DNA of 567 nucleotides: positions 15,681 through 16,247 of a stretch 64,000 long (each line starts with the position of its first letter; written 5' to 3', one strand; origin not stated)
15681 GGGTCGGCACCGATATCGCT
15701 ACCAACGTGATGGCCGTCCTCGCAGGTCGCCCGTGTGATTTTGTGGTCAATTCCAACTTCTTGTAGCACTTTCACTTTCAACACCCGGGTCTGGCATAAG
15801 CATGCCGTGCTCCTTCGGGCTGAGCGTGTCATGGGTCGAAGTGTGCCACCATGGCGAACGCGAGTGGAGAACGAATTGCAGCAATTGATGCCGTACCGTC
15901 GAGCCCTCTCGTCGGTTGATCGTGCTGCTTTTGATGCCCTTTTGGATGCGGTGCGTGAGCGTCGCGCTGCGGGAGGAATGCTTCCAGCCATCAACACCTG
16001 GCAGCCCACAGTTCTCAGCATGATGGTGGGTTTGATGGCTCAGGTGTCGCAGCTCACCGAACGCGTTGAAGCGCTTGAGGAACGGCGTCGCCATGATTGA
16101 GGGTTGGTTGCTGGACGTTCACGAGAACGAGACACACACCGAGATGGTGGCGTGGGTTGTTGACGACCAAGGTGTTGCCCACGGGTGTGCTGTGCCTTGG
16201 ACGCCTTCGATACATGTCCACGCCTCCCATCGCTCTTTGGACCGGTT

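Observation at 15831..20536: Candidate archaeal 'mutasome-like' damage-tolerance cassette: small ORF + proofreading-less PolB2-like polymerase + RadB/ImuA-like mini-RecA + DinB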

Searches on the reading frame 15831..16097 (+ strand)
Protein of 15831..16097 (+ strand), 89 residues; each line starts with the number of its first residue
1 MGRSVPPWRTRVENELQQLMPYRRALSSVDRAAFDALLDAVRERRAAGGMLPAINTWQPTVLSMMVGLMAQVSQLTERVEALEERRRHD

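Call 3: search_protein_families(library=pfam, proteins=[window:15831-16097:+], max_evalue=0.1)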
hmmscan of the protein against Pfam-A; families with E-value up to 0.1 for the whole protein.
window:15831-16097:+ (89 aa): 0 families

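Call 7: search_protein_families(library=ncbifam, proteins=[window:15831-16097:+], max_evalue=0.1)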
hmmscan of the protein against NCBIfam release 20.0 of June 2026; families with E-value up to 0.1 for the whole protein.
window:15831-16097:+ (89 aa): 2 families
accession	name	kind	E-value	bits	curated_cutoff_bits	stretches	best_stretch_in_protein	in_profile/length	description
NF033542.1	transpos_IS110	equivalog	0.001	18.3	140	1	9-85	137-206/343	IS110 family RNA-guided transposase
NF011938.0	PRK15409.1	equivalog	0.07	12.1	492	1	11-83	55-129/324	glyoxylate/hydroxypyruvate reductase GhrB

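Call 67: find_homologous_proteins(query=window:15831-16097:+, max_evalue=0.001)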
Query window:15831-16097:+ (89 aa): 64 proteins with E <= 0.001 among 69 candidates.
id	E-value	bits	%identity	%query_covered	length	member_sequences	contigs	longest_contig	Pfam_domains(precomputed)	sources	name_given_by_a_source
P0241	3.8e-50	185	100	100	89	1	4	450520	PF26485.1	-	-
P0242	3.4e-49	182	98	100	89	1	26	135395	PF26485.1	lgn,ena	-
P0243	1.2e-48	180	97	100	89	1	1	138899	PF26485.1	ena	-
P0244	1.3e-44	167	88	100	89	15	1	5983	PF26485.1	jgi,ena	-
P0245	1.6e-43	164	87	100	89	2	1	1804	PF26485.1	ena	-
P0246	3.2e-43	163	85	100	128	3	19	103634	PF26485.1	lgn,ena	-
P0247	3.8e-43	163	84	100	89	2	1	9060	PF26485.1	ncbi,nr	ncbi:MAG: hypothetical protein L7R83_01355 [Candidatus Poseidonia sp.]|nr:hypothetical protein [Pose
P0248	3.8e-42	159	83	100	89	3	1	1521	PF26485.1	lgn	-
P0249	2.1e-41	157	83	100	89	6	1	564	PF26485.1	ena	-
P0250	3.8e-41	156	81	100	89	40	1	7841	PF26485.1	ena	-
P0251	5.0e-41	156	86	96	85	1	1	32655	PF26485.1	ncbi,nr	ncbi:MAG: hypothetical protein QF880_03705 [Candidatus Poseidonia sp.]|nr:hypothetical protein [Pose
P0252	1.2e-40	155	82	100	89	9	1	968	PF26485.1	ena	-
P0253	1.7e-39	151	80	100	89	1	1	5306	PF26485.1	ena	-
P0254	5.1e-36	140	75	100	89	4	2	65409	PF26485.1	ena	-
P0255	5.7e-36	140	74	100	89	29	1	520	PF26485.1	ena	-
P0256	2.4e-35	138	85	88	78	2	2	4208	PF26485.1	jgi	jgi:hypothetical protein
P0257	4.7e-35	137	85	88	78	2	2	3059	PF26485.1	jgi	jgi:hypothetical protein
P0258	7.2e-35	136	73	100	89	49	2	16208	PF26485.1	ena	-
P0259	2.9e-34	134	72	100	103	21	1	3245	PF26485.1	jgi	-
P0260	1.1e-33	132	71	100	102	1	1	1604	PF26485.1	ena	-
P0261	4.8e-33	130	70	100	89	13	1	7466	PF26485.1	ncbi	-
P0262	2.9e-32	128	72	100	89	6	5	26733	PF26485.1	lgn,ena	-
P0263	6.8e-32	127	69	100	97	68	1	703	PF26485.1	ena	-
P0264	9.9e-32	126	67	100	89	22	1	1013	PF26485.1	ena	-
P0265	1.3e-31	126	67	100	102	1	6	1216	PF26485.1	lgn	-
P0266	1.7e-31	126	67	100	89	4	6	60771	PF26485.1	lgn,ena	-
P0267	1.1e-30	123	65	99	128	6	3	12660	PF26485.1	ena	-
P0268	1.2e-30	123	65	100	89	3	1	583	PF26485.1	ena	-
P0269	4.3e-30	121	66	100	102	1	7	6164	PF26485.1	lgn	-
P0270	1.1e-29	120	77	83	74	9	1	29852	PF26485.1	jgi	-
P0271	1.6e-29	119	68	94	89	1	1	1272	PF26485.1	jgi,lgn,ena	jgi:hypothetical protein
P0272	2.3e-29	119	65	94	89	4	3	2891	PF26485.1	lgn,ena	-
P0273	1.3e-28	116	66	98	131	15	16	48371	PF26485.1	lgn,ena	-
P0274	1.5e-28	116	67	94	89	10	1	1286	PF26485.1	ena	-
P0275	4.7e-28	115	64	100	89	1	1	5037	PF26485.1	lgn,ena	-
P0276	4.7e-28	115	64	94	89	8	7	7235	PF26485.1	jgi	jgi:hypothetical protein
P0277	5.4e-28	114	65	93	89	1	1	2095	PF26485.1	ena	-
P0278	7.6e-28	114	64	100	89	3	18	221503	PF26485.1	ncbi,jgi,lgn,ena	jgi:hypothetical protein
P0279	1.3e-27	113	63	100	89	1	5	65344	PF26485.1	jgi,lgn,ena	jgi:hypothetical protein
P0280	2.8e-27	112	74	81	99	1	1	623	PF26485.1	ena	-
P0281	3.8e-27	112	77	79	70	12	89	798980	PF26485.1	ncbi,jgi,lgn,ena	-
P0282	7.0e-27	111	77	79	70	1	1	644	PF26485.1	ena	-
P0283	1.2e-26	110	68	89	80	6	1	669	PF26485.1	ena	-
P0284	1.5e-26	110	63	100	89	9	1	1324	PF26485.1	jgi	jgi:hypothetical protein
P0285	2.3e-26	109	67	89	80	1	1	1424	PF26485.1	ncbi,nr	ncbi:MAG: hypothetical protein QF531_06595 [Candidatus Poseidonia sp.]|nr:hypothetical protein [Pose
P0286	2.8e-26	109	69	87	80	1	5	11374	PF26485.1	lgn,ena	-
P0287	3.4e-26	109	67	89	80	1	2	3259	PF26485.1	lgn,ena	-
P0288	1.0e-25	107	62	100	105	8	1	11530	PF26485.1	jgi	jgi:hypothetical protein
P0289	2.0e-25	106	66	89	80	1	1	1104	PF26485.1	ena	-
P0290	8.7e-25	104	66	89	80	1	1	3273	PF26485.1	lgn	-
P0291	3.9e-23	99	84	64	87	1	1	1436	PF26485.1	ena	-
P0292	1.2e-22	97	57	94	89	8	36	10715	PF26485.1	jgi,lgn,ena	jgi:hypothetical protein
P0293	1.3e-22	97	56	94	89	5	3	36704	PF26485.1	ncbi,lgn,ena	-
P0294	6.1e-19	86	50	94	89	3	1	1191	PF26485.1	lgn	-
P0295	2.1e-18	84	50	94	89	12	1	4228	PF26485.1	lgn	-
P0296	1.1e-15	75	46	90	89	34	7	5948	PF26485.1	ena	-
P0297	1.7e-13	68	77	54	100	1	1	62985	PF26485.1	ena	-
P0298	1.7e-10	59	38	97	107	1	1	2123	PF26485.1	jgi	jgi:hypothetical protein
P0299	5.2e-10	57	42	91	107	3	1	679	PF26485.1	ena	-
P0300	6.5e-10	57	43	89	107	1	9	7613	PF26485.1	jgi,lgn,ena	jgi:hypothetical protein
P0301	7.2e-10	57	44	94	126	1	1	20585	PF26485.1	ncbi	ncbi:MAG: hypothetical protein ACUVV6_06525, partial [Thermoplasmatota archaeon]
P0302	7.7e-10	57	47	72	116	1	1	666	PF26485.1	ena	-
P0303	1.3e-9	56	42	89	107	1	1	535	PF26485.1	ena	-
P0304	1.3e-9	56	44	84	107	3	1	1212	PF26485.1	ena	-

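Call 68: find_encoding_contigs(protein=P0241, flank=6000, max_places=2)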
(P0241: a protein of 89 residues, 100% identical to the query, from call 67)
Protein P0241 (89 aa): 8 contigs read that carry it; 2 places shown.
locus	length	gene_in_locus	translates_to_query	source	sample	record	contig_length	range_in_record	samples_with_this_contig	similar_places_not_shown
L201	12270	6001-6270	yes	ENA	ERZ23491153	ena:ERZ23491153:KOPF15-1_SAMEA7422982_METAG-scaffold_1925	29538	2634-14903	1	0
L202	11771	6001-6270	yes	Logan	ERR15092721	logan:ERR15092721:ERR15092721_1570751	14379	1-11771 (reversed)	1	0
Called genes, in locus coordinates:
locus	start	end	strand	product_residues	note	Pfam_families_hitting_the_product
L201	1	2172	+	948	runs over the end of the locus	PF01411:tRNA-synt_2c, PF07973:tRNA_SAD, PF02272:DHHA1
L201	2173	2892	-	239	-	PF00293:NUDIX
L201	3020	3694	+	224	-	PF00753:Lactamase_B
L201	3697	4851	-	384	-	-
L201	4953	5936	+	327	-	PF00389:2-Hacid_dh, PF02826:2-Hacid_dh_C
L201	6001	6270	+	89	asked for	PF26485:DUF8156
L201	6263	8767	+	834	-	PF00136:DNA_pol_B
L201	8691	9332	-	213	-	-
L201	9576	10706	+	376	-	PF00817:IMS, PF14520:HHH_5 (faint), PF11798:IMS_HHH (faint), PF11799:IMS_C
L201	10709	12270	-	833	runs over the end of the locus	PF00133:tRNA-synt_1, PF09334:tRNA-synt_1g, PF08264:Anticodon_1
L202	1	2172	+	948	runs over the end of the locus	PF01411:tRNA-synt_2c, PF07973:tRNA_SAD, PF02272:DHHA1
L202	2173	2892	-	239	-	PF00293:NUDIX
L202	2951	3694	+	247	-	PF00753:Lactamase_B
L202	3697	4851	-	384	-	-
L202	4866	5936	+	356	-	PF00389:2-Hacid_dh, PF02826:2-Hacid_dh_C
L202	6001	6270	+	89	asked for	PF26485:DUF8156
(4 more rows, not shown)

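Call 75: predict_structure(alignment_id=A3)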
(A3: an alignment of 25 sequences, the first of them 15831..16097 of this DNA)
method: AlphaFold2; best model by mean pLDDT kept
length: 89 residues; sequences in the alignment: 25
mean_pLDDT: 74.8   pTM: 0.43
mean pLDDT of the five models: 74.8, 73.7, 72.4, 69.4, 68.7
residues with pLDDT >= 90: 1; 70-90: 64; 50-70: 21; < 50: 3
segments of 3 or more residues with pLDDT < 50: none
pLDDT, mean of each block of 10 residues (from residue 1): 62 81 82 83 67 57 79 88 75
secondary structure, 60 per line:
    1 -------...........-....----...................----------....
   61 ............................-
elements in order: H8-18 H20-23 H28-46 H57-88

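Call 77: fold_search(model_id=the predicted structure, library=pdb)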
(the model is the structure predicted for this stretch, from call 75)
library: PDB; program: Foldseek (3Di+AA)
matches with E <= 10: 22; with E <= 0.001: 0
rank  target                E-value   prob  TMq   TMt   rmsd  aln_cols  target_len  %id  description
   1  5go4                  3.4e+00  0.06  0.26  0.10  15.6        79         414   18  Truncated mitofusin-1, nucleotide-free (released 2017-01-25)
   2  6ejq_I                4.1e+00  0.04  0.28  0.29  16.6        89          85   13  Crystal structure of a C-terminally truncated small terminase protein from the thermophilic bacteriophage G20c (released 2018-10-10)
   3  1rfy_A                4.8e+00  0.02  0.21  0.21  16.0        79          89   22  Crystal Structure of Quorum-Sensing Antiactivator TraM (released 2004-11-23)
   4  8b6j_F                5.1e+00  0.06  0.39  0.40  15.8        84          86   11  Cryo-EM structure of cytochrome bc1 complex (complex-III) from respiratory supercomplex of Tetrahymena thermophila (released 2023-03-29)
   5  8txr_d                5.9e+00  0.04  0.25  0.33   6.0        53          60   21  E. coli ExoVII(H238A) (released 2024-01-31)
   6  9cwt_j                5.9e+00  0.03  0.29  0.28  15.1        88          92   12  Human kidney respiratory complex I (released 2025-08-06)
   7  4jq5_E                6.3e+00  0.06  0.37  0.38  13.3        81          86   17  Crystal structure of the human Nup49CCS2+3* coiled-coil segment (released 2014-09-24)
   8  4biz_F                6.8e+00  0.06  0.37  0.17  16.7        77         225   16  Crystal structure of CpxAHDC (orthorhombic form 2) (released 2014-04-23)
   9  4jq5_A                6.8e+00  0.06  0.37  0.39  12.3        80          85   18  Crystal structure of the human Nup49CCS2+3* coiled-coil segment (released 2014-09-24)
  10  9bm3                  6.8e+00  0.06  0.38  0.02  14.6        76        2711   17  State-5a of motor domain from full-length human dynein-1 in 5 mM ATP (released 2025-04-23)
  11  5ka5                  6.8e+00  0.04  0.29  0.32  11.8        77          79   16  HIV-1 gp41 variant V549E resistance mutation (released 2016-12-14)
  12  1rfy_B                6.8e+00  0.01  0.21  0.21  16.2        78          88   19  Crystal Structure of Quorum-Sensing Antiactivator TraM (released 2004-11-23)
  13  3lof_C                7.2e+00  0.11  0.46  0.49   2.9        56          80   11  C-terminal domain of human heat shock 70kDa protein 1B. (released 2010-02-16)
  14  2dgj_A                7.8e+00  0.07  0.40  0.19   4.7        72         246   11  Crystal structure of EbhA (756-1003 domain) from Staphylococcus aureus (released 2007-03-20)
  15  5lsi_D                8.3e+00  0.07  0.38  0.41   5.6        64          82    8  CRYSTAL STRUCTURE OF THE KINETOCHORE MIS12 COMPLEX HEAD2 SUBDOMAIN CONTAINING DSN1 AND NSL1 FRAGMENTS (released 2016-11-16)
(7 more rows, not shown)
